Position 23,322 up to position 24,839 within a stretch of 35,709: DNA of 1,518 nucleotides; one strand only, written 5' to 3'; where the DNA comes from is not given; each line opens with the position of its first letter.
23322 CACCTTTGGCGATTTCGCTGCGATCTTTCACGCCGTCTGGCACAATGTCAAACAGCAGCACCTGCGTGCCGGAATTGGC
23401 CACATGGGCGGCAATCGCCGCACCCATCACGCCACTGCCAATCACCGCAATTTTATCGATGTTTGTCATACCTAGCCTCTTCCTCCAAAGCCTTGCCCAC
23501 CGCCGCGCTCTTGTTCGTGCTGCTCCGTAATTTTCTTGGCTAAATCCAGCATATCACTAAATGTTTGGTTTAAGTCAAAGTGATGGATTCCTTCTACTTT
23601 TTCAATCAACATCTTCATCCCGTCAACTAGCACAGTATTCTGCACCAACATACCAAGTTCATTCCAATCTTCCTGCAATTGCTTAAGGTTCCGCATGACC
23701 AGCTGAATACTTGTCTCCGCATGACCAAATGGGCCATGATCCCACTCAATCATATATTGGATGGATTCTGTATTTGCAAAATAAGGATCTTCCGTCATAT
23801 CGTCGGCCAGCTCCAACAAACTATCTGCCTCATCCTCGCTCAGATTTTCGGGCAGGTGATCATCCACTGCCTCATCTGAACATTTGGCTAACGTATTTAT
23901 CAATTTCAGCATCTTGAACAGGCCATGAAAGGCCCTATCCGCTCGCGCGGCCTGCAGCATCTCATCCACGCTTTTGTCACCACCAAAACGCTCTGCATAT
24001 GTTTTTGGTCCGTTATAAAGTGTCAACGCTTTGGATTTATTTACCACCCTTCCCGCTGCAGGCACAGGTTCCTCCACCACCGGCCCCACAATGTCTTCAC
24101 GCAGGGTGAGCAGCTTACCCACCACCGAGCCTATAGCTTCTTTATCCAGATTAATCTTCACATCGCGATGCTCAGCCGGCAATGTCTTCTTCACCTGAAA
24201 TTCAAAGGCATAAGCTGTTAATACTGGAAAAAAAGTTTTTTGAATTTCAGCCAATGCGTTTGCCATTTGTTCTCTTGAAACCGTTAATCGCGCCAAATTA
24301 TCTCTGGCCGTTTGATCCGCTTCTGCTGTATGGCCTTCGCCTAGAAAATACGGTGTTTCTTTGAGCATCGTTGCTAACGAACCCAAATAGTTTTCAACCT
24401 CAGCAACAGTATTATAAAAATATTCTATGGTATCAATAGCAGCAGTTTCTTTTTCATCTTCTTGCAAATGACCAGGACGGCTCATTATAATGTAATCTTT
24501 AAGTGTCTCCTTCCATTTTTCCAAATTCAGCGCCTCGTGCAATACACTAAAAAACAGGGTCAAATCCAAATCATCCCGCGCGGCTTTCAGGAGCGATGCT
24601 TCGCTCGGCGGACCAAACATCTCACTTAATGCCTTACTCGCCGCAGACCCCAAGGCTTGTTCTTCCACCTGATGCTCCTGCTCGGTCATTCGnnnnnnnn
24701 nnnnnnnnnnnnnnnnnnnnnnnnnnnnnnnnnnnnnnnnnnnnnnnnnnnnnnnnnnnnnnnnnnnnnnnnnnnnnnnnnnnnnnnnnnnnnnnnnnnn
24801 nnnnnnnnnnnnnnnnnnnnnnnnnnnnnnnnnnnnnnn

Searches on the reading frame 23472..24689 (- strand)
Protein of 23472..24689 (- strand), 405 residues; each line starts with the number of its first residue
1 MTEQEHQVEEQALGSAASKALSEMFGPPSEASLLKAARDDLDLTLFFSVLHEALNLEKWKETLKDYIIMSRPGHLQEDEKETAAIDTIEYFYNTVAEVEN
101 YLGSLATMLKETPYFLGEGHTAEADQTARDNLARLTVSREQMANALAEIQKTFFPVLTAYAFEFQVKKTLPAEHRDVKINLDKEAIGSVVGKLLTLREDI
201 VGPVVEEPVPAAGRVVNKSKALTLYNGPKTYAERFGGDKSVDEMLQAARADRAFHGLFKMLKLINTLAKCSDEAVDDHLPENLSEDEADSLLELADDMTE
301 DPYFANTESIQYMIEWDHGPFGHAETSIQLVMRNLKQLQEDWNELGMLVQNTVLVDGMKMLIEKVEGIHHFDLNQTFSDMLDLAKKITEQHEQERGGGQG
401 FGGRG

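Call 3: search_protein_families(library=pfam, proteins=[window:23472-24689:-], max_evalue=1)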
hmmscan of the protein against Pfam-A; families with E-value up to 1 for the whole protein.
window:23472-24689:- (405 aa): 0 families

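Call 4: search_protein_families(library=ncbifam, proteins=[window:23472-24689:-], max_evalue=1)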
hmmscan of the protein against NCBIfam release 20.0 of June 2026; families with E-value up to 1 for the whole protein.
window:23472-24689:- (405 aa): 2 families
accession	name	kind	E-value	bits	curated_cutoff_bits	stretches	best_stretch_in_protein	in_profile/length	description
TIGR03652.1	FeS_repair_RIC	equivalog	0.041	13.7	204.7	1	330-394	43-104/216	iron-sulfur cluster repair di-iron protein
NF010452.0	PRK13879.1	equivalog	0.055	12.6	286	1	82-146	92-158/255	P-type conjugative transfer protein TrbJ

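Call 9: find_homologous_proteins(query=window:23472-24689:-)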
Query window:23472-24689:- (405 aa): 1 proteins with E <= 0.001 among 8000 candidates.
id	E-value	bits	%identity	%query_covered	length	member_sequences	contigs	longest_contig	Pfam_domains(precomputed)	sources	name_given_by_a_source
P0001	7.5e-266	899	100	100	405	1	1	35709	-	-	-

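Call 18: search_protein_representatives(protein=window:23472-24689:-)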
Query: 405 residues. Proteins with E-value up to 0.001 (for the whole library): 1; up to 1e-10: 1; up to 1e-30: 1. The best 1 are listed.
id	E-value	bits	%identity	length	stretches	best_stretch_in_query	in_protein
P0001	2.4e-266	899.0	100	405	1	1-405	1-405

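Call 32: predict_structure(protein=window:23472-24689:-)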
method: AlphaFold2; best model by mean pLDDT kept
length: 405 residues; sequences in the alignment: 1
mean_pLDDT: 38.8   pTM: 0.22
mean pLDDT of the five models: 38.8, 36.1, 36.1, 35.1, 33.8
residues with pLDDT >= 90: 0; 70-90: 0; 50-70: 21; < 50: 384
segments of 3 or more residues with pLDDT < 50: 9-75, 78-120, 122-335, 341-381, 399-405
pLDDT, mean of each block of 10 residues (from residue 1): 50 42 38 31 33 40 39 45 41 39 37 39 44 36 40 39 37 36 35 34 30 28 32 38 34 37 36 35 41 40 37 33 39 48 43 41 44 40 49 52 41
secondary structure, 60 per line:
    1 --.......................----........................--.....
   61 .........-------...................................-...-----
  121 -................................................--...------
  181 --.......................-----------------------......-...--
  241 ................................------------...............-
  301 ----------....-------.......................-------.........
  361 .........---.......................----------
elements in order: H3-25 H30-53 H56-69 H77-111 H122-169 H183-205 H229-234 H241-272 H285-299 H311-314 H322-344 H352-369 H373-395

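Call 35: search_protein_families(library=padloc, proteins=[window:23472-24689:-], max_evalue=1)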
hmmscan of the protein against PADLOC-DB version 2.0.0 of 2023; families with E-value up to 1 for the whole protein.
window:23472-24689:- (405 aa): 1 family
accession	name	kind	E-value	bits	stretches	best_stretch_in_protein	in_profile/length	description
PDLC04029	PD-T4-2_B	-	0.029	12.2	0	358-384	65-91/174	-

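Call 36: search_protein_families(library=phrogs, proteins=[window:23472-24689:-], max_evalue=1)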
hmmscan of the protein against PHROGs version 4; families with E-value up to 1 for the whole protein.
window:23472-24689:- (405 aa): 2 families
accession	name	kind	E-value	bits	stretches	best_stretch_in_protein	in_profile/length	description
phrog_6184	-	unknown function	0.089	13.7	1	121-149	2-30/63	-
phrog_38351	-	unknown function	0.1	14.1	1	126-186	5-68/84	-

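Call 54: find_related_loci(query=window:23472-24689:-, collection=metagenome_contigs, flank=6000)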
Query window:23472-24689:- (405 aa) in metagenome_contigs; peptide patterns used: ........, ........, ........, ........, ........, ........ (x = any residue, [..] = any of these).
134 stretches matched a pattern, but none encodes a relative of the query by tblastn (E <= 1e-3).

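Call 55: find_related_loci(query=window:23472-24689:-, collection=viral_contigs, flank=3000)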
Query window:23472-24689:- (405 aa) in viral_contigs; peptide patterns used: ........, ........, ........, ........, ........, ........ (x = any residue, [..] = any of these).
3 stretches matched a pattern, but none encodes a relative of the query by tblastn (E <= 1e-3).

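Call 57: search_solved_structures(query=window:23472-24689:-, max_evalue=1)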
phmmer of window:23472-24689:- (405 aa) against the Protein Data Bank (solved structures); distinct sequences matched with E-value up to 1: 0.

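Call 90: fold_search(model_id=the predicted structure, library=pdb)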
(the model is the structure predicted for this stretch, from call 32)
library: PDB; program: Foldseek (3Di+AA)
matches with E <= 10: 43; with E <= 0.001: 0
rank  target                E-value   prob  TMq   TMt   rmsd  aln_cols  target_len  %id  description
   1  6xns_C                5.6e-01  0.15  0.15  0.18  23.9       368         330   12  C3_crown-05 (released 2020-12-23)
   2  7z8k_e                6.6e-01  0.13  0.15  0.08  26.6       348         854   13  Cytoplasmic dynein (A1) bound to BICDR1 (released 2022-07-27)
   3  6zbl_B                1.2e+00  0.06  0.12  0.11  33.8       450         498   14  Plasmodium falciparum merozoite surface protein 1 dimer, conformation 2 (released 2021-05-19)
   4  7tcg_A                2.9e+00  0.10  0.16  0.12  17.2       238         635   15  BceAB nucleotide-free conformation (released 2022-04-06)
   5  5j1h_A                3.4e+00  0.07  0.12  0.21  15.9       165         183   19  Structure of the spectrin repeats 5 and 6 of the plakin domain of plectin (released 2016-07-20)
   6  6xns_D                3.6e+00  0.05  0.14  0.17  22.8       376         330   12  C3_crown-05 (released 2020-12-23)
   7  8j07_d3               3.6e+00  0.05  0.17  0.16  24.4       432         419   13  96nm repeat of human respiratory doublet microtubule and associated axonemal complexes (released 2023-07-26)
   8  6f1v_m                4.0e+00  0.08  0.15  0.26  22.7       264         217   13  C terminal region of the dynein heavy chains in the dynein tail/dynactin/BICDR1 complex (released 2018-01-17)
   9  2d1l_B                4.2e+00  0.06  0.15  0.23  33.7       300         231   15  Structure of F-actin binding domain IMD of MIM (Missing In Metastasis) (released 2006-09-12)
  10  9sob_R                4.2e+00  0.01  0.10  0.04  28.2       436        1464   13  Structural Model of the Nuclear Pore Complex in Arabidopsis thaliana (released 2025-11-05)
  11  7ryc_O                4.7e+00  0.03  0.09  0.11  16.2       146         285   13  Oxytocin receptor (OTR) bound to oxytocin in complex with a heterotrimeric Gq protein (released 2022-03-09)
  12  7wkk_f                4.7e+00  0.02  0.13  0.06  26.5       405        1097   17  Cryo-EM structure of the IR subunit from X. laevis NPC (released 2022-03-30)
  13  9b27_H                4.7e+00  0.02  0.10  0.10  28.8       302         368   13  Dia1 at the Barbed End of F-Actin (released 2024-05-29)
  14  7z8j_m                5.5e+00  0.04  0.15  0.12  27.4       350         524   14  Cytoplasmic dynein (A2) bound to BICDR1 (released 2022-07-27)
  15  9oci_A                5.5e+00  0.02  0.12  0.10  24.4       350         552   13  Transporter associated with antigen processing (TAP) bound to the viral protein rhUS6 in the outward-facing open state (released 2025-09-10)
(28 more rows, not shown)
